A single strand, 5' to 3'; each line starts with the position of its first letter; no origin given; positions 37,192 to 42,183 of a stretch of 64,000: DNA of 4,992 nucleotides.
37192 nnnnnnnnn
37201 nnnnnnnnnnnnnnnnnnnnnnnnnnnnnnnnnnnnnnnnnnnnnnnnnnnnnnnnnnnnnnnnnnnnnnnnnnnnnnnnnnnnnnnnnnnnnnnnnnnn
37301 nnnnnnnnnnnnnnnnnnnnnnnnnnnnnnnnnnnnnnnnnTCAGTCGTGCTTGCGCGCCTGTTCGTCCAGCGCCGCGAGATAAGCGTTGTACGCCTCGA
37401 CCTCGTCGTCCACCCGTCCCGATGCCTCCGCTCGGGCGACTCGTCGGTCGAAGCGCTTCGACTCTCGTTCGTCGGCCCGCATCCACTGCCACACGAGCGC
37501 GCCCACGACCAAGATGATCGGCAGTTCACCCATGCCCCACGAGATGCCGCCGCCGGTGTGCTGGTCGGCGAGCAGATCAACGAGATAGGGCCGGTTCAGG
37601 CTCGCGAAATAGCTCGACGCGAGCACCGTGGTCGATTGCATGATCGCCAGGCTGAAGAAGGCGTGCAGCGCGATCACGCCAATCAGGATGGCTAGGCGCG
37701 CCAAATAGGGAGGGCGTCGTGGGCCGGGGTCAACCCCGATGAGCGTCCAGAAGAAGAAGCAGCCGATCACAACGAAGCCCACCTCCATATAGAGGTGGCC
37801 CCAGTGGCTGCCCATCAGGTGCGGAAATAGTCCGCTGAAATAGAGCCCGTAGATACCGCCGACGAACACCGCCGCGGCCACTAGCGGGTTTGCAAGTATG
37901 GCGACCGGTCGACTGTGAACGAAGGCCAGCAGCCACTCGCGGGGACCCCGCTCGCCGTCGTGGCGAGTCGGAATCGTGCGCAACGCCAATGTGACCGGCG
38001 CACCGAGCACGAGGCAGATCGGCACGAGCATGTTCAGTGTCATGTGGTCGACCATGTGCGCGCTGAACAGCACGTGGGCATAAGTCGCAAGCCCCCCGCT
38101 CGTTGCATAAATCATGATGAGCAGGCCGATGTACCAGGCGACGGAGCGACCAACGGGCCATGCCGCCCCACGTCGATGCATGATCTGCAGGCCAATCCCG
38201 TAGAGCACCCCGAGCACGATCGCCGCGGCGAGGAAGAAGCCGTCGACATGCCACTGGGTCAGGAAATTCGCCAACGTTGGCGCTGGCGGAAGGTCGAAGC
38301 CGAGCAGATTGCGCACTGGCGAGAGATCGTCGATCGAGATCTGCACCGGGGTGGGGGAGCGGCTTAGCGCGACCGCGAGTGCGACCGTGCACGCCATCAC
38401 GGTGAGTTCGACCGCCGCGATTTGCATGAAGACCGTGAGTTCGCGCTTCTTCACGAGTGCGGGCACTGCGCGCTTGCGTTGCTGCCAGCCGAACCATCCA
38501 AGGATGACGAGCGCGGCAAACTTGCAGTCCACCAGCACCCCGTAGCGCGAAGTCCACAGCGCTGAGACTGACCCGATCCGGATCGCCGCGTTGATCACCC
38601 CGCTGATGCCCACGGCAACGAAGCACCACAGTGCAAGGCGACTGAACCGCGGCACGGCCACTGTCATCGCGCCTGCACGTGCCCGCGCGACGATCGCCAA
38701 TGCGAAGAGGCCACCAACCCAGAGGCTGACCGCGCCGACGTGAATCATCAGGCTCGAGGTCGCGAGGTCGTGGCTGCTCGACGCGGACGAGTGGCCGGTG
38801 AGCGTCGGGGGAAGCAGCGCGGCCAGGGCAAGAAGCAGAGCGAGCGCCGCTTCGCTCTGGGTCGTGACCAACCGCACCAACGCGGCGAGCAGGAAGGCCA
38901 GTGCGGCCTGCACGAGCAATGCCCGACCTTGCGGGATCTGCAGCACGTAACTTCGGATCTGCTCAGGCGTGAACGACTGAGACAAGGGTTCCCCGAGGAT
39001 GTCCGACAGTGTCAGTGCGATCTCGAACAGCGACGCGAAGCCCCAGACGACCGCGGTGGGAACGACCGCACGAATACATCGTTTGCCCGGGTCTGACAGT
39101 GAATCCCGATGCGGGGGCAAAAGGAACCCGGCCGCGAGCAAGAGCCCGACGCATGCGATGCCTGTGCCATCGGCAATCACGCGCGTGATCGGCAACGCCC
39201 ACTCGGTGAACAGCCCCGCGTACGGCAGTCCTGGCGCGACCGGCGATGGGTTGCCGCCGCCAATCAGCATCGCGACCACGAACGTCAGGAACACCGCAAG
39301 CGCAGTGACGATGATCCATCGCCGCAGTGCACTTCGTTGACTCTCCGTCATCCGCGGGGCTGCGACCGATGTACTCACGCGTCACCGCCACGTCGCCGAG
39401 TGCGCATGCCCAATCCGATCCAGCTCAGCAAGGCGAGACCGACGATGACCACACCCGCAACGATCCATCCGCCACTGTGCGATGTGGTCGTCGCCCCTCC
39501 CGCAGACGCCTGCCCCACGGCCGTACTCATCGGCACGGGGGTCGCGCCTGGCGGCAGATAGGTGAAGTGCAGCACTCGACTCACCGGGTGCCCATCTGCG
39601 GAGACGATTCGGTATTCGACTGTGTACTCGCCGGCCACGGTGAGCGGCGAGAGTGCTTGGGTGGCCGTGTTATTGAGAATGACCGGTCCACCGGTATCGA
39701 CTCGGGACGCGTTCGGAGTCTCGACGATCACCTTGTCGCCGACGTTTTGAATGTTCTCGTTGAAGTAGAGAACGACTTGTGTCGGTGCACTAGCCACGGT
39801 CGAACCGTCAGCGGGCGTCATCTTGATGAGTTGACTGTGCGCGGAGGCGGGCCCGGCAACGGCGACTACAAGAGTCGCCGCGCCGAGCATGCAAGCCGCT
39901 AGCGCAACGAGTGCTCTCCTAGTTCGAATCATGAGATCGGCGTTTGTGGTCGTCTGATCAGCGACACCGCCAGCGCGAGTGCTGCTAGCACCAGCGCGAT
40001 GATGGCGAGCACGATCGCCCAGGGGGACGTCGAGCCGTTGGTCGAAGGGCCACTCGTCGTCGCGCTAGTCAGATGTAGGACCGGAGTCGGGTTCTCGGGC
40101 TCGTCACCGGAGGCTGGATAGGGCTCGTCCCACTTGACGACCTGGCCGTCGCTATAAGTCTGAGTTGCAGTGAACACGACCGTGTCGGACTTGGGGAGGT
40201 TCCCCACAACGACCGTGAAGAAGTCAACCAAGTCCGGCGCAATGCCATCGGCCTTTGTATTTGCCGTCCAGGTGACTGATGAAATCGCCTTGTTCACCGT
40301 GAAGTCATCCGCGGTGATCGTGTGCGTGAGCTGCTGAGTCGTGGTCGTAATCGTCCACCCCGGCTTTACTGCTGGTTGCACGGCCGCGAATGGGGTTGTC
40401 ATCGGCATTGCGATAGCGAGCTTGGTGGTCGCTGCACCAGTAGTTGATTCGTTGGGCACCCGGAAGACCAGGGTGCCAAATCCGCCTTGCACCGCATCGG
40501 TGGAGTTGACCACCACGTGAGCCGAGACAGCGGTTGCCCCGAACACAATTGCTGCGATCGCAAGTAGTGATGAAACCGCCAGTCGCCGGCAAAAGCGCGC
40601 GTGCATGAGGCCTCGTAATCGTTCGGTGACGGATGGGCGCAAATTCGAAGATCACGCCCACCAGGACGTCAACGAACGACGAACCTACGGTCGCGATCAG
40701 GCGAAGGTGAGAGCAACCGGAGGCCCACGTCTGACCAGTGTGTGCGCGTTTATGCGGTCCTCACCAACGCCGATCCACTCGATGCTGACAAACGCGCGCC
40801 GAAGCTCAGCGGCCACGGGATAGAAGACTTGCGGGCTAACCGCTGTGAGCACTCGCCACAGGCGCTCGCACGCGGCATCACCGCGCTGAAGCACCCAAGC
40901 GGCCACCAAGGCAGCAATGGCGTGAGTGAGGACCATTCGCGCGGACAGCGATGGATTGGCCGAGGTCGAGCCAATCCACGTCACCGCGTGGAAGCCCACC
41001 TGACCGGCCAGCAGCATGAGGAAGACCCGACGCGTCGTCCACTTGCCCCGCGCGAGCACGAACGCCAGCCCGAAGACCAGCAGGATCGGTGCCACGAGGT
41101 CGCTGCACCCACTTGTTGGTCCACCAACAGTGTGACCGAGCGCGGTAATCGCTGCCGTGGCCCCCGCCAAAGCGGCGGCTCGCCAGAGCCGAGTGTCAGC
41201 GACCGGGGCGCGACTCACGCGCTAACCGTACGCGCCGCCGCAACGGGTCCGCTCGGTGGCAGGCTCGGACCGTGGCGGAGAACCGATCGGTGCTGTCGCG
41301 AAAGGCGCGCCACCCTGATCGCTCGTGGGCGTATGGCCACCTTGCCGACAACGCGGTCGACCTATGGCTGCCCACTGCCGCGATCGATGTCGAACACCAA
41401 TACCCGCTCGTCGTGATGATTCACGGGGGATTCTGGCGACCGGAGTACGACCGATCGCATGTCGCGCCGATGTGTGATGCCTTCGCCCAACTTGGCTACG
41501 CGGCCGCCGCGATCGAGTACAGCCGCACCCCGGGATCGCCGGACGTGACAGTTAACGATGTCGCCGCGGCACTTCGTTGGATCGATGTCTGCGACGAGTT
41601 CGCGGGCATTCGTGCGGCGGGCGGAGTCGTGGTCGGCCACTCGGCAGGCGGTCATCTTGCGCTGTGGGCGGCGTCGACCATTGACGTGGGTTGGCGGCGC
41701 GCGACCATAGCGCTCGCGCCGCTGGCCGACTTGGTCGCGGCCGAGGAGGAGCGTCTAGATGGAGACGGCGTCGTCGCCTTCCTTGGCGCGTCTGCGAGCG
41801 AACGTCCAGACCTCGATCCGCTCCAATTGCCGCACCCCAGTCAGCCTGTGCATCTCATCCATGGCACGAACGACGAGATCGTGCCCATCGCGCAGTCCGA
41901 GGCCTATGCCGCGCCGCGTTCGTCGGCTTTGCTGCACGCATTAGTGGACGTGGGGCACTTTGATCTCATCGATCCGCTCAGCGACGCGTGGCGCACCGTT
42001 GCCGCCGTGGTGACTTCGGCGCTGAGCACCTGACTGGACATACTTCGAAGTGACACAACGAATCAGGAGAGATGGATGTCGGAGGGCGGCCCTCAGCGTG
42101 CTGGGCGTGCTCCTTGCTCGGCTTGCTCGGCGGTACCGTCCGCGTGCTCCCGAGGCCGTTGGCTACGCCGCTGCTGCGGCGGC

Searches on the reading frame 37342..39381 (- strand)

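Call 48: search_protein_families(library=pfam, proteins=[window:37342-39381:-], max_evalue=0.001)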
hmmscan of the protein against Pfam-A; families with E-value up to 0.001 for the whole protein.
window:37342-39381:- (679 aa): 2 families
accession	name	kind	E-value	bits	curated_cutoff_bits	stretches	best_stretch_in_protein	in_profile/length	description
PF09678.15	Caa3_CtaG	-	3.9e-82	275.6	27.7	1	392-635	1-236/237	Cytochrome c oxidase caa3 assembly factor (Caa3_CtaG)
PF05425.18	CopD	-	2.5e-19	70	32.1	1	242-339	3-105/105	Copper resistance protein D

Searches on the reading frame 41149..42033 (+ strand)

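Call 87: search_protein_families(library=pfam, proteins=[window:41149-42033:+], max_evalue=0.0001)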
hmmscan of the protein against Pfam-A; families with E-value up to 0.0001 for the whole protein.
window:41149-42033:+ (294 aa): 4 families
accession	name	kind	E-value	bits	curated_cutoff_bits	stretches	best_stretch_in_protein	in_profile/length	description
PF20434.5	BD-FAE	-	3.6e-19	69.6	26.8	1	71-252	2-210/215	BD-FAE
PF07859.19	Abhydrolase_3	-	1.8e-08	34.8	25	1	88-195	1-112/210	alpha/beta hydrolase fold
PF00561.26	Abhydrolase_1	-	9.1e-08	32.5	25.8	0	199-275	166-243/245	alpha/beta hydrolase fold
PF00326.27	Peptidase_S9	-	1.5e-05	25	22.6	1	133-255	43-168/213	Prolyl oligopeptidase family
